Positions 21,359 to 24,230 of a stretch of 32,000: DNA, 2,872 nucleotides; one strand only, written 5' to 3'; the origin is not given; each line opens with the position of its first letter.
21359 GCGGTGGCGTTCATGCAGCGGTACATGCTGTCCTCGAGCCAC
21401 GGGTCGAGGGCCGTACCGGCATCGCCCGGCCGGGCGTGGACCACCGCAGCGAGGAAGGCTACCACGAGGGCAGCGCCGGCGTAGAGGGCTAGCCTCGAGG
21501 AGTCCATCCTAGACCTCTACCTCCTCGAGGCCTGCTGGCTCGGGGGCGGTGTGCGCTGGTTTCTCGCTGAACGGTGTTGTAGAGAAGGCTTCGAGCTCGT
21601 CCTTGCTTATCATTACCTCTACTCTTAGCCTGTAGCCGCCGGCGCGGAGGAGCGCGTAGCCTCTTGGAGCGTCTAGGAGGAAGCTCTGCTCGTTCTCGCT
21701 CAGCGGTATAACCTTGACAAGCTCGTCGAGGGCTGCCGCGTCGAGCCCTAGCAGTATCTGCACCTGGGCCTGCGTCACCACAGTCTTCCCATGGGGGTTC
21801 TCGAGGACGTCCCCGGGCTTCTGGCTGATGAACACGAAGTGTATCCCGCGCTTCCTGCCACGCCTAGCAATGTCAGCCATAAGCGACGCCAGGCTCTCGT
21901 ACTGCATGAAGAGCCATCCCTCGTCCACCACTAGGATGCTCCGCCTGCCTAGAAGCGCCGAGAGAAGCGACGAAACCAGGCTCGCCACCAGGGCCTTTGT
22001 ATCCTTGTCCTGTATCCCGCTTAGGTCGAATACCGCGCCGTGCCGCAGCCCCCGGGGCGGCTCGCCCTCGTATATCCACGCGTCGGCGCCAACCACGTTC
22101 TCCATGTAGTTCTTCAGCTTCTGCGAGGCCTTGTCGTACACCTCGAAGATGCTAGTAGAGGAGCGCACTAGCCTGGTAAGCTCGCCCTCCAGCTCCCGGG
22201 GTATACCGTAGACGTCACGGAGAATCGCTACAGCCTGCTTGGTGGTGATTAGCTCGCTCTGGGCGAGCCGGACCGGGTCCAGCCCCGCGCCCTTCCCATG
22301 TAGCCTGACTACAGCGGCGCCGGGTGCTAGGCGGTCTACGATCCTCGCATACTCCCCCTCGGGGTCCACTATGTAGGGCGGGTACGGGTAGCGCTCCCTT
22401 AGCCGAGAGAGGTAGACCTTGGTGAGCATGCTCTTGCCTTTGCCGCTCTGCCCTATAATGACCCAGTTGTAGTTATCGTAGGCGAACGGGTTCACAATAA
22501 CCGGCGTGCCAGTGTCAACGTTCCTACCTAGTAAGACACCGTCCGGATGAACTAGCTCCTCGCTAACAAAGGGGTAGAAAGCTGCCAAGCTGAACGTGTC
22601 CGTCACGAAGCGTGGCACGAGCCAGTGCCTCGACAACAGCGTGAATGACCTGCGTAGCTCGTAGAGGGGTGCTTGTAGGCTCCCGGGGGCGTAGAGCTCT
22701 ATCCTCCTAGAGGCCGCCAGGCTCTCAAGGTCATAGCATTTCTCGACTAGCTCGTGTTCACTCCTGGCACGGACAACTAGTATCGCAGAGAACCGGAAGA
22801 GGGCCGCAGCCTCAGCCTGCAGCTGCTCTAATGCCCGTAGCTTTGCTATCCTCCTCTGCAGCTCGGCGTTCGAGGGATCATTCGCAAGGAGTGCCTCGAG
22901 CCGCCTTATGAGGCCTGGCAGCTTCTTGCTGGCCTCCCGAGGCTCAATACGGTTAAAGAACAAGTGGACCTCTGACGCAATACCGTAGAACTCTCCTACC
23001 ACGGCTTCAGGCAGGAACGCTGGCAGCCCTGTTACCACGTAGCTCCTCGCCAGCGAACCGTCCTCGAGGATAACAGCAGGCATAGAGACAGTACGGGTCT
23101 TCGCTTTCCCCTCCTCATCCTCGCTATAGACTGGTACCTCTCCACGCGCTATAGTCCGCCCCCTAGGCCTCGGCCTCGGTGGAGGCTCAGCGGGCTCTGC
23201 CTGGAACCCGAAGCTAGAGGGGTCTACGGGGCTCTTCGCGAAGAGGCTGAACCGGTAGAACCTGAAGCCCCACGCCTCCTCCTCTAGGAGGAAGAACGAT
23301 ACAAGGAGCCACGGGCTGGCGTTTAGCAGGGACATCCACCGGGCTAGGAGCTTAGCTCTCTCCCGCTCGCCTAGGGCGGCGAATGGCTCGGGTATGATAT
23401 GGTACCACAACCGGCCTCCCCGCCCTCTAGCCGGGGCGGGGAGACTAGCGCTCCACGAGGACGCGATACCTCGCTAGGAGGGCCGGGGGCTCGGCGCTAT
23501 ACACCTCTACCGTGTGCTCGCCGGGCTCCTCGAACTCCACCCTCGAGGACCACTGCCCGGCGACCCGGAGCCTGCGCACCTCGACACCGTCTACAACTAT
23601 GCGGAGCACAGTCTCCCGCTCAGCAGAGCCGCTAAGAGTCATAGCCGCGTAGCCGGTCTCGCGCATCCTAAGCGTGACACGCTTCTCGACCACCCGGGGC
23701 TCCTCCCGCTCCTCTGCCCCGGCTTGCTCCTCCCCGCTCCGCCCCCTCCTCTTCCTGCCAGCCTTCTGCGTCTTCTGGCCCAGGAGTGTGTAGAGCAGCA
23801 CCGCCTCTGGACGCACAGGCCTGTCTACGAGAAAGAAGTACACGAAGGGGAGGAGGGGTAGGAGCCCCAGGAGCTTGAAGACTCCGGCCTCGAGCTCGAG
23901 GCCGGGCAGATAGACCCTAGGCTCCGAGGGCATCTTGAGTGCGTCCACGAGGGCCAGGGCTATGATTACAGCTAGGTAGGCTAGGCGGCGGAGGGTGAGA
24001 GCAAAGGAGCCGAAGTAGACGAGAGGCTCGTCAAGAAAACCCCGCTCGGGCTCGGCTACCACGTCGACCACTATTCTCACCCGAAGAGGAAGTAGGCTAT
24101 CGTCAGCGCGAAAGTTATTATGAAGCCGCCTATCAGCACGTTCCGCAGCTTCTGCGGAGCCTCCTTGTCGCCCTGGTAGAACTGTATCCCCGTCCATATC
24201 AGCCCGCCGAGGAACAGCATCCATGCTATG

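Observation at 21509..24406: Collinear virB2-virB3-virB4-like gene order with translational coupling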

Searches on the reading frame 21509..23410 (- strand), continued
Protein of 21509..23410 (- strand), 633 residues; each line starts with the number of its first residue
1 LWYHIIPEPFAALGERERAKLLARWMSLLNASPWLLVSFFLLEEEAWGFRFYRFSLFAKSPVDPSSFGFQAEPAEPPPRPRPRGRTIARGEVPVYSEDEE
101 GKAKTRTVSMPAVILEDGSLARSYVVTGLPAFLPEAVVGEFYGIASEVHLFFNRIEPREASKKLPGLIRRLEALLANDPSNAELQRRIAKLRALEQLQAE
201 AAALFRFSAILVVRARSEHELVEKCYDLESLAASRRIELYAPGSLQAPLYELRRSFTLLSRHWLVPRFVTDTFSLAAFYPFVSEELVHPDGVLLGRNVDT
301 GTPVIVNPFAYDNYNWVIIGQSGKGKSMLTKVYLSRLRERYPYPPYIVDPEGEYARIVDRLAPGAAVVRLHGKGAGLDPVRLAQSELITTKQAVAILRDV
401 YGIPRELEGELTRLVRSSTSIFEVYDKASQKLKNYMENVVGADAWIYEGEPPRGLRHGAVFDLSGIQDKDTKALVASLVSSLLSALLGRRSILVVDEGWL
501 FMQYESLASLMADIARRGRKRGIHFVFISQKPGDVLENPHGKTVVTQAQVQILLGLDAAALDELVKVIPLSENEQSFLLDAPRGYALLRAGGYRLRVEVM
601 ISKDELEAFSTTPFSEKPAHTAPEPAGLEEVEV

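Call 91: get_annotated_region(hit=H10, flank=7000)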
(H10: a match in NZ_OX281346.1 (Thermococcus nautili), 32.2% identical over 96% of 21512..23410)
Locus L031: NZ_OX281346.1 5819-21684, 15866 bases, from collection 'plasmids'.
description: Thermococcus nautili strain 33-3 plasmid THER333_p, complete sequence
organism: Thermococcus nautili (NCBI taxid 195522)
taxonomy: Archaea; Euryarchaeota; Thermococci; Thermococcales; Thermococcaceae; Thermococcus; Thermococcus nautili
host: -; source: -; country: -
typing (MOB-suite, as given by PLSDB): non-mobilizable
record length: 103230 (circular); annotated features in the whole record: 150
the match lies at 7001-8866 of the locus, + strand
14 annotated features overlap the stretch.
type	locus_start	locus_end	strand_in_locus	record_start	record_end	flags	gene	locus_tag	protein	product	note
CDS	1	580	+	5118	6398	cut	-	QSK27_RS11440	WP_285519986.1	competence protein CoiA family protein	-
CDS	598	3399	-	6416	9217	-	-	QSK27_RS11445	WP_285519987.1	hypothetical protein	-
CDS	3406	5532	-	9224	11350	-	-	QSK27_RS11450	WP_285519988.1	hypothetical protein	-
CDS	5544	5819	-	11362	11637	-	-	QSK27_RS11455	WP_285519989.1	hypothetical protein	-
CDS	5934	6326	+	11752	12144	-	-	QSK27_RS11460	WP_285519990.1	hypothetical protein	-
CDS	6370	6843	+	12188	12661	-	-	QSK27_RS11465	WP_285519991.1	hypothetical protein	-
CDS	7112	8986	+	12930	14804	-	-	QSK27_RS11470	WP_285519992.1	ATP-binding protein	-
CDS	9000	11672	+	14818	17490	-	-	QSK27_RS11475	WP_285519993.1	hypothetical protein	-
CDS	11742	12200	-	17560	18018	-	-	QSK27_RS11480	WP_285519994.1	hypothetical protein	-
CDS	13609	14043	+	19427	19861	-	-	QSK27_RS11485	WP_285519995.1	hypothetical protein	-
CDS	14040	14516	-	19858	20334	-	-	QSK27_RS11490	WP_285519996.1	hypothetical protein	-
CDS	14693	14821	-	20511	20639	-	-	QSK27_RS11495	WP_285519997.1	hypothetical protein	-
CDS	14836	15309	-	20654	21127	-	-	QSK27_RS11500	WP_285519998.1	hypothetical protein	-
CDS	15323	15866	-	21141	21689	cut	-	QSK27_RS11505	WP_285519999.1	hypothetical protein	-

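Call 106: search_protein_families(library=pfam, proteins=[L031:5934-6323:+, L031:6370-6840:+], max_evalue=0.1)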
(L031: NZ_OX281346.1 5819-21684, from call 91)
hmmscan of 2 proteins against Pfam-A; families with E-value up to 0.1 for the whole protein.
L031:5934-6323:+ (130 aa): 1 family
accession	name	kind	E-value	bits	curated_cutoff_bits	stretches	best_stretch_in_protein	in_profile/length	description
PF13273.12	DUF4064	-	0.0019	18.9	32.1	1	41-116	33-101/102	Protein of unknown function (DUF4064)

L031:6370-6840:+ (157 aa): 0 families

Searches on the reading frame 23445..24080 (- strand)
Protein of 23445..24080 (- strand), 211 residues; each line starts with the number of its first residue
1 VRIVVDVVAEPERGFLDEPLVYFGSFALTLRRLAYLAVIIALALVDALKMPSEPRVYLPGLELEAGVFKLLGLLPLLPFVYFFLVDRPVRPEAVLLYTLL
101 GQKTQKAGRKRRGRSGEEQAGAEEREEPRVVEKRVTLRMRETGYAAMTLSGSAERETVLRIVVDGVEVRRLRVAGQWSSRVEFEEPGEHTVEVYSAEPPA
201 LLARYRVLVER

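Call 5: search_protein_families(library=pfam, proteins=[window:23445-24080:-], max_evalue=0.1)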
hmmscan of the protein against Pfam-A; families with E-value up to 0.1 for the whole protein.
window:23445-24080:- (211 aa): 2 families
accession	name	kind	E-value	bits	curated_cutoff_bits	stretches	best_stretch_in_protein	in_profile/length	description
PF17996.7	CE2_N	-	0.0044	17.5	27.9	1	145-194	31-81/108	Carbohydrate esterase 2 N-terminal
PF02730.20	AFOR_N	-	0.034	14.3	29.8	1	135-171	93-129/199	Aldehyde ferredoxin oxidoreductase, N-terminal domain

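Call 6: search_protein_families(library=ncbifam, proteins=[window:23445-24080:-], max_evalue=0.1)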
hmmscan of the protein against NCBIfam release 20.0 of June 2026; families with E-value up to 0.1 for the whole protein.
window:23445-24080:- (211 aa): 0 families

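Call 76: predict_structure(protein=window:23448-24080:-)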
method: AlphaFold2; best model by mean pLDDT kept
length: 211 residues; sequences in the alignment: 1
mean_pLDDT: 69.3   pTM: 0.41
mean pLDDT of the five models: 69.3, 63.8, 57.1, 54.3, 51.1
residues with pLDDT >= 90: 58; 70-90: 27; 50-70: 95; < 50: 31
segments of 3 or more residues with pLDDT < 50: 1-12, 103-109
pLDDT, mean of each block of 10 residues (from residue 1): 37 48 57 68 65 54 60 65 56 53 50 53 59 89 89 88 95 91 95 89 94 89
secondary structure, 60 per line:
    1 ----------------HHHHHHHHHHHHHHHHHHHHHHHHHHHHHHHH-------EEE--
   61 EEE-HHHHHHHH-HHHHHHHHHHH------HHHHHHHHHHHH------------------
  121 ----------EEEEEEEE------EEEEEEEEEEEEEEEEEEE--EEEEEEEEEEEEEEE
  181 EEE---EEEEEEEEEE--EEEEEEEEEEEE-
elements in order: H17-48 E56-58 E61-63 H65-72 H74-84 H91-102 E131-138 E145-163 E166-183 E187-196 E199-210
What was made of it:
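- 23445..24080 (-): 211-aa membrane protein with two helices and a C-terminal Ig/FN3-like beta-sandwich (residues about 131-210). Its GTG start overlaps the pilin stop (GTGA). It is a positional and topological analogue of VirB3 and the proposed membrane anchor or partner of VirB4. AF2 gives a C-terminal beta-sandwich with pLDDT about 90 (call 76).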

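Call 80: fold_search(model_id=the predicted structure, library=pdb)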
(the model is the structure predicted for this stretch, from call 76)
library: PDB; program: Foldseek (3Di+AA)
matches with E <= 10: 1492; with E <= 0.001: 12
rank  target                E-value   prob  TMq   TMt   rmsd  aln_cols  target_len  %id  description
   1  3pe9_B                2.4e-04  1.00  0.28  0.59   4.3        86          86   16  Structures of Clostridium thermocellum CbhA fibronectin(III)-like modules (released 2011-11-23)
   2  3b8s_A                2.9e-04  1.00  0.27  0.11   2.7        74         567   15  Crystal structure of wild-type chitinase A from Vibrio harveyi (released 2008-04-01)
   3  3b9a_A                3.3e-04  1.00  0.28  0.11   4.2        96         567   14  Crystal structure of Vibrio harveyi chitinase A complexed with hexasaccharide (released 2008-04-01)
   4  4ety_A                3.3e-04  1.00  0.29  0.54   3.2        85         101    7  Crystal structure of a strand-swapped dimer of Mouse Leukocyte-associated immunoglobulin-like receptor 1 (NYSGRC-00604 (released 2012-06-06)
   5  3art                  4.0e-04  1.00  0.27  0.11   3.1        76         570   16  Crystal Structure Analysis of Chitinase A from Vibrio harveyi with novel inhibitors - W275G mutant complex structure wit (released 2011-04-20)
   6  3aro                  6.2e-04  1.00  0.28  0.11   4.4        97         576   13  Crystal Structure Analysis of Chitinase A from Vibrio harveyi with novel inhibitors - apo structure (released 2011-04-20)
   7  1eib_A                6.2e-04  1.00  0.27  0.11   4.1        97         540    9  CRYSTAL STRUCTURE OF CHITINASE A MUTANT D313A COMPLEXED WITH OCTA-N-ACETYLCHITOOCTAOSE (NAG)8. (released 2001-02-25)
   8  3b9e                  6.6e-04  1.00  0.27  0.11   3.0        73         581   16  Crystal structure of inactive mutant E315M chitinase A from Vibrio harveyi (released 2008-04-01)
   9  4ety_B                7.1e-04  1.00  0.30  0.62   2.8        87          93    8  Crystal structure of a strand-swapped dimer of Mouse Leukocyte-associated immunoglobulin-like receptor 1 (NYSGRC-00604 (released 2012-06-06)
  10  1k9t_A                8.0e-04  1.00  0.27  0.11   4.1        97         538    9  Chitinase a complexed with tetra-N-acetylchitotriose (released 2002-11-06)
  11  8hrf_A                9.1e-04  1.00  0.29  0.12   4.2        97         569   15  Catalytic domain of Vibrio parahaemolyticus chitinase 1 (released 2023-12-20)
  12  8hrf_B                9.7e-04  1.00  0.28  0.11   2.5        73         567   18  Catalytic domain of Vibrio parahaemolyticus chitinase 1 (released 2023-12-20)
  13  5zl9                  1.0e-03  1.00  0.27  0.11   4.1        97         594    9  Engineered chitinase, SmChiAB-FYSFV (released 2018-07-11)
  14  3pe9_A                1.0e-03  1.00  0.24  0.49   3.5        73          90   16  Structures of Clostridium thermocellum CbhA fibronectin(III)-like modules (released 2011-11-23)
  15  4jhp_B                1.0e-03  0.96  0.22  0.29   5.9       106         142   13  The crystal structure of the RPGR RCC1-like domain in complex with PDE6D (released 2013-04-17)
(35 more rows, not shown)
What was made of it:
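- On VirB3 / PrgI / TraL: However, the protein is 211 aa and has an extra Ig-like domain (calls 76, 80).
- Closest known: VirB3 / PrgI / TraL. Different: It is twice as long, with a C-terminal Ig-like beta-sandwich (calls 76, 80).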

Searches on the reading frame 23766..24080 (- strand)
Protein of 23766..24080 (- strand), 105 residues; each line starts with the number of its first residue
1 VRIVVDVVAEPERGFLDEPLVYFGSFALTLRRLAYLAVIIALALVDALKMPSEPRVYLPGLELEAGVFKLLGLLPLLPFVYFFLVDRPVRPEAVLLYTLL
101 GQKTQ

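Call 67: search_solved_structures(query=A3, max_evalue=10, show_alignments=3)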
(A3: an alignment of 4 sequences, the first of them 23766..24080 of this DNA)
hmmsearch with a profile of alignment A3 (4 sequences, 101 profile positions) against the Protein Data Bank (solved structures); distinct sequences matched with E-value up to 10: 0.
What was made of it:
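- On VirB3 / PrgI / TraL: A PDB profile search found no hit (call 67).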
